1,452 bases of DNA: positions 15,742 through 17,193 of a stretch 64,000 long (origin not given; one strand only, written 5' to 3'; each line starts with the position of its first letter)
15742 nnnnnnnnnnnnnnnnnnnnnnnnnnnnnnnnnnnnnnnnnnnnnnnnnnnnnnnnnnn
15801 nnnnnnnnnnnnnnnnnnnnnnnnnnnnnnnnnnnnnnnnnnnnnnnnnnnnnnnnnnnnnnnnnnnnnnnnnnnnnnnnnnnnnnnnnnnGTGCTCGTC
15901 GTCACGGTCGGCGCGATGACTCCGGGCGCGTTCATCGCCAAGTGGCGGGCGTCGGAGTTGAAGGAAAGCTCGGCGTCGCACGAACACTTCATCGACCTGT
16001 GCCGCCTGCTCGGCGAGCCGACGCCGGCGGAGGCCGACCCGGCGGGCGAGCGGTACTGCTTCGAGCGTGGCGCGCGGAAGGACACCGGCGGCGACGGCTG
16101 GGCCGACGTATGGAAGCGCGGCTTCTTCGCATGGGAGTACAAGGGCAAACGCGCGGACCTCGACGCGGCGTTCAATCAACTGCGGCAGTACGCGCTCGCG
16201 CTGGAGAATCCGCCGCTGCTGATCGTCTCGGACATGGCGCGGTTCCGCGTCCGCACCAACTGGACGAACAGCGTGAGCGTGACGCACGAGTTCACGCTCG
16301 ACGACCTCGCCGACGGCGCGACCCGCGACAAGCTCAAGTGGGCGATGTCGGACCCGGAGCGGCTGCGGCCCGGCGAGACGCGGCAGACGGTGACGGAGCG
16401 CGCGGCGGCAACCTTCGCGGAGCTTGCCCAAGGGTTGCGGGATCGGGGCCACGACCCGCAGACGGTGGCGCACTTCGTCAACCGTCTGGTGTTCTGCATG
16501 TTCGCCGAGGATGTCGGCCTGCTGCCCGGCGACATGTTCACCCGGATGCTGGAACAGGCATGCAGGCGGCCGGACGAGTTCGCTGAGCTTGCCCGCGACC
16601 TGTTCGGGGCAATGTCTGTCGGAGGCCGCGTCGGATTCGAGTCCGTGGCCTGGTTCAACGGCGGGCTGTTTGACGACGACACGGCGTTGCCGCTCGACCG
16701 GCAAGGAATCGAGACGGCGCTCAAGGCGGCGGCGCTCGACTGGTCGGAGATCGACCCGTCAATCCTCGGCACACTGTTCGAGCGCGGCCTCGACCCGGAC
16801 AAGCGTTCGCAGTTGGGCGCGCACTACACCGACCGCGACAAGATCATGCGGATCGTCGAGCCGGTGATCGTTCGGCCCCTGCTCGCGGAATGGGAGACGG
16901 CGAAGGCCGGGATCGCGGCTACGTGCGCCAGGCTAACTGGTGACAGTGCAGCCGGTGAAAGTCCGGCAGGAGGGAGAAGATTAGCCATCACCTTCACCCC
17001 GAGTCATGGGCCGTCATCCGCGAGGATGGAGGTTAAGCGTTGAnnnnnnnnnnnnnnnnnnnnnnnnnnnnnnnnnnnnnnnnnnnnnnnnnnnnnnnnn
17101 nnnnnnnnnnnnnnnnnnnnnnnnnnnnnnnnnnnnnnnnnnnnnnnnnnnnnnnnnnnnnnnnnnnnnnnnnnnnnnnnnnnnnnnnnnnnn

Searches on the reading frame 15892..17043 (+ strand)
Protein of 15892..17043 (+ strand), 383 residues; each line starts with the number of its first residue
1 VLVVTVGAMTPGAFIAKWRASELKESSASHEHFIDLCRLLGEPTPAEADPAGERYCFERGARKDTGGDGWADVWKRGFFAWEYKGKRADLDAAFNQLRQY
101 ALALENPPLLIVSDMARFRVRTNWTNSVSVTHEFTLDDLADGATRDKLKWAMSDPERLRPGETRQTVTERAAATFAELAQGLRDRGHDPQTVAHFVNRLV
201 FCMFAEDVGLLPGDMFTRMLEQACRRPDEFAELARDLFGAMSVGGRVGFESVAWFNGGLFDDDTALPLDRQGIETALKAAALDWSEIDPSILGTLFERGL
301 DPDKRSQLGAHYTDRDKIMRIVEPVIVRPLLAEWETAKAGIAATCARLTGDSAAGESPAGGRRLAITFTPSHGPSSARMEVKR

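Call 47: search_protein_families(library=pfam, proteins=[window:15892-17043:+], max_evalue=0.00001)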
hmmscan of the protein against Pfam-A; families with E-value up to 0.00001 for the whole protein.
window:15892-17043:+ (383 aa): 2 families
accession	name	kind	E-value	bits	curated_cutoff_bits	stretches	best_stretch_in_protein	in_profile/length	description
PF20465.4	MmeI_hel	-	2.6e-14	54.2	27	1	191-260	2-75/75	MmeI, helicase spacer domain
PF20464.3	MmeI_N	-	3e-12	47.6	27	1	10-184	2-180/181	MmeI, N-terminal domain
